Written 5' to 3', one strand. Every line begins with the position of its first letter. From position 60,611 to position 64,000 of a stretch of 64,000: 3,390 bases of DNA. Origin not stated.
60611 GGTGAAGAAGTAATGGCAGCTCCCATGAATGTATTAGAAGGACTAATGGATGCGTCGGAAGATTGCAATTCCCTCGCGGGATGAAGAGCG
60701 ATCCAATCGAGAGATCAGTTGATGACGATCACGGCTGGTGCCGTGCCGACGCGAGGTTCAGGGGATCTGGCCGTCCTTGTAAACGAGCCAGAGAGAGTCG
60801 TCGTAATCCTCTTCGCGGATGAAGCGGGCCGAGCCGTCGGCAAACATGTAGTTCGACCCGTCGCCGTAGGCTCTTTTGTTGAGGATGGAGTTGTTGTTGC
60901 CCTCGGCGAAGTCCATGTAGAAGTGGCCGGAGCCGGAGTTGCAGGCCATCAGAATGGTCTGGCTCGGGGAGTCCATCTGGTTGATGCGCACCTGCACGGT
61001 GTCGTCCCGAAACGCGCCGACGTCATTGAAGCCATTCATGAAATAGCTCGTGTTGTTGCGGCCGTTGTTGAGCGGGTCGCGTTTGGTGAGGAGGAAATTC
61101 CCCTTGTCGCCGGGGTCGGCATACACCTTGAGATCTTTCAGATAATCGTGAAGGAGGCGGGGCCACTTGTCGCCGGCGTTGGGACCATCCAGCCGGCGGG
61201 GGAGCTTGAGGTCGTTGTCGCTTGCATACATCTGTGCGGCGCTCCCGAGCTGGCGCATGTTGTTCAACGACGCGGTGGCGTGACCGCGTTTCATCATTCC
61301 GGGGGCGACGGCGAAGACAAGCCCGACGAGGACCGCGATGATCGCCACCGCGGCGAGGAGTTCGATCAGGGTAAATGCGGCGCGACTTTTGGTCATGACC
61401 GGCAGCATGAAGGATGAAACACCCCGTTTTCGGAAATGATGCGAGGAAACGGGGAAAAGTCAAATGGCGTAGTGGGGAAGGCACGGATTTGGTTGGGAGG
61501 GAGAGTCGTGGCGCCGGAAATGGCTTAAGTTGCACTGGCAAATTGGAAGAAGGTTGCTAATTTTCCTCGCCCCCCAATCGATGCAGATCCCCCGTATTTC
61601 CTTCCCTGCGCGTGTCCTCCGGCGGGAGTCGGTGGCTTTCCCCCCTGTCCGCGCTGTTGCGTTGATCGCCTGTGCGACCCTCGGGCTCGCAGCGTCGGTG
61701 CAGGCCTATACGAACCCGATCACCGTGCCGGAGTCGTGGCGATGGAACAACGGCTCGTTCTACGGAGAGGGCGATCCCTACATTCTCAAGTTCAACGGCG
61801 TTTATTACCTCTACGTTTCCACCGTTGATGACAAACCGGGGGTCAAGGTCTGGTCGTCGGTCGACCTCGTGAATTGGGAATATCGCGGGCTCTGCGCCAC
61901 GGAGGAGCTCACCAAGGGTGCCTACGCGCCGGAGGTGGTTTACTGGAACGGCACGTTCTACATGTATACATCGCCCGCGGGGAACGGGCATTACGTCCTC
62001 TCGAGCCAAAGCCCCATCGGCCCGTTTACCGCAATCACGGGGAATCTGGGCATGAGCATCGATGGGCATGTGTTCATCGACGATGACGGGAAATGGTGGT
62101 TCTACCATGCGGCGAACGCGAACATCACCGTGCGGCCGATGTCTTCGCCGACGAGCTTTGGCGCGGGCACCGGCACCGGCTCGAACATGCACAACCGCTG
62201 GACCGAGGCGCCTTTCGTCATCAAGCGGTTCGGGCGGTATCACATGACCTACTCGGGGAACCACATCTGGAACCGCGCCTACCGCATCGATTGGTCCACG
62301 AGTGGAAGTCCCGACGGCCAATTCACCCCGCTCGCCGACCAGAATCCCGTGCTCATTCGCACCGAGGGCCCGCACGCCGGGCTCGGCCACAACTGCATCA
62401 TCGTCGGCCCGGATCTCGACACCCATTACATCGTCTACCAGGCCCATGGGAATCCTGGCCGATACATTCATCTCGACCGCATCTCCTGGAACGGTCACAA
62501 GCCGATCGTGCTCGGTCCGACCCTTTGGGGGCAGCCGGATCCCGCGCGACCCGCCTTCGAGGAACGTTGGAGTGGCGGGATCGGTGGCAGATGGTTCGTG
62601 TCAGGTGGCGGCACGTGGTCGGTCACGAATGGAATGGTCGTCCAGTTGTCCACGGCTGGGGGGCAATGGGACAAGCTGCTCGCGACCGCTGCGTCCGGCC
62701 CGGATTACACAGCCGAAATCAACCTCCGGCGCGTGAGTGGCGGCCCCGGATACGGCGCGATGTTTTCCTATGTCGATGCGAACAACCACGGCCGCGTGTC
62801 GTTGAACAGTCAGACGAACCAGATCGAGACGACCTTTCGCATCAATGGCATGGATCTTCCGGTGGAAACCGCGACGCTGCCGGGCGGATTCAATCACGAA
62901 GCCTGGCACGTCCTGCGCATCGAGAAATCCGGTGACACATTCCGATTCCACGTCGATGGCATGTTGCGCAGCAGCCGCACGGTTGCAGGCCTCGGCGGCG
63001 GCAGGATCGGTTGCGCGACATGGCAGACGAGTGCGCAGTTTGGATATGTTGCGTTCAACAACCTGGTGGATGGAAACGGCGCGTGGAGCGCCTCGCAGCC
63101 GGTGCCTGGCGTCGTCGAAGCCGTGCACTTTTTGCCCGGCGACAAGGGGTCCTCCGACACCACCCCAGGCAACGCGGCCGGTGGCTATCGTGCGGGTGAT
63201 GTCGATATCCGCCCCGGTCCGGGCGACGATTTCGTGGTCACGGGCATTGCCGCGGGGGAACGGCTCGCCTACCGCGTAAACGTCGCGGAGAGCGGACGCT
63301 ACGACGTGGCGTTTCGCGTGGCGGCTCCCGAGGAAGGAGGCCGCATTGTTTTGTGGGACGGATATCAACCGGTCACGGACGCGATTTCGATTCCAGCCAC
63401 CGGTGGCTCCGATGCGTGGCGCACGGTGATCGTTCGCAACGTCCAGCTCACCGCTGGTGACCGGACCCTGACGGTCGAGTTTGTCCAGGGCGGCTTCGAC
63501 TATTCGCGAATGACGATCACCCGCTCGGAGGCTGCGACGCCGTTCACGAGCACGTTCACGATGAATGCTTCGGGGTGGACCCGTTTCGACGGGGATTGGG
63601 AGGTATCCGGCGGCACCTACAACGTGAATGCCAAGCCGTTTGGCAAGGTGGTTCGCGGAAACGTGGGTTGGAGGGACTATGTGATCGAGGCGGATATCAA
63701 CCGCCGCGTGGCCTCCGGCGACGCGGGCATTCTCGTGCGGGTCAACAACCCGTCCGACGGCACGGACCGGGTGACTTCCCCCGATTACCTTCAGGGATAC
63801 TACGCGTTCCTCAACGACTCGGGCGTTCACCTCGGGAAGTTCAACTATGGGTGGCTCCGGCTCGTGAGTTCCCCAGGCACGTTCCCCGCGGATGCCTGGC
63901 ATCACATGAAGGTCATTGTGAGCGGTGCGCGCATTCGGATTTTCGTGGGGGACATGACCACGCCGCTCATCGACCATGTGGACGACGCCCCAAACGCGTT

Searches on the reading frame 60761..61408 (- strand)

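Call 37: search_protein_families(library=pfam, proteins=[window:60761-61408:-], max_evalue=0.00001)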
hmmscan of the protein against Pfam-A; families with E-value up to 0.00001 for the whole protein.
window:60761-61408:- (216 aa): 1 family
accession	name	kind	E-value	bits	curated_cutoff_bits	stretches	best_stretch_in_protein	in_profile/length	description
PF07963.17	N_methyl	-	5.3e-06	26.2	21.2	1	7-32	2-27/27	Prokaryotic N-terminal methylation motif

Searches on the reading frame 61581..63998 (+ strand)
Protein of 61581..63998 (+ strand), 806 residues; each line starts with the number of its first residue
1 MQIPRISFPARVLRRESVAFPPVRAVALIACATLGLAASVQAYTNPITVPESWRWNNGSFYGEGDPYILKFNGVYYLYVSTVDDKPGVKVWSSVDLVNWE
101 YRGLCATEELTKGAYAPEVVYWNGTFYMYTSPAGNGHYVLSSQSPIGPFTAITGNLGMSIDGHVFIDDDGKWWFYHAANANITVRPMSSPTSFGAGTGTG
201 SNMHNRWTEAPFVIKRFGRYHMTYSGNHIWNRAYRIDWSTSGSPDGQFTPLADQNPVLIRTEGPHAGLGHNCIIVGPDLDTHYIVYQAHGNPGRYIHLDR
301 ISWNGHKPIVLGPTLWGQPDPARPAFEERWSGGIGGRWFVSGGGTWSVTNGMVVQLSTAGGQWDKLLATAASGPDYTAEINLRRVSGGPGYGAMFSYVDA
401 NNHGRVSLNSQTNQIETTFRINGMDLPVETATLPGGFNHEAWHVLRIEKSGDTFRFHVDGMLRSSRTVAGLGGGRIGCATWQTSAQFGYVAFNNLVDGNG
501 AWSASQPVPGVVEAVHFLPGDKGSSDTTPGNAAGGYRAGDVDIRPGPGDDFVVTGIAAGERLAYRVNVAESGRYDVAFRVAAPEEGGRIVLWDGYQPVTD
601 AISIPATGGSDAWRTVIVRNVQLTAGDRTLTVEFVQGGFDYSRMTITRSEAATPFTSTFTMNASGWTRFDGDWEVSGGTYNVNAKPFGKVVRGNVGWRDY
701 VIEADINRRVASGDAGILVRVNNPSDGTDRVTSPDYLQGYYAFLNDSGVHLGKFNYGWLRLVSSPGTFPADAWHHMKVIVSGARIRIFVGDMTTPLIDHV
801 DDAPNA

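Call 56: search_protein_families(library=pfam, proteins=[window:61581-63998:+], max_evalue=0.001)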
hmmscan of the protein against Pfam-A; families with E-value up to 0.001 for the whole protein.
window:61581-63998:+ (806 aa): 5 families
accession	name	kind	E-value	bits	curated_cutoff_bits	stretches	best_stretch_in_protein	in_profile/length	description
PF04616.20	Glyco_hydro_43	-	5.8e-37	128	32.2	1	65-304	12-283/288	Glycosyl hydrolases family 43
PF03422.21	CBM_6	-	1.7e-11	45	28.9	1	549-638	21-112/125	Carbohydrate binding module (family 6)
PF18099.7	CBM_35_2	-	1e-10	42.1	23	1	537-642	1-108/112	Carbohydrate binding module (family 35)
PF06439.18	3keto-disac_hyd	-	1.4e-09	38.7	26.8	1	662-795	10-149/187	3-keto-disaccharide hydrolase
PF16990.11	CBM_35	-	0.00023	21.9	28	1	557-636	33-108/121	Carbohydrate binding module (family 35)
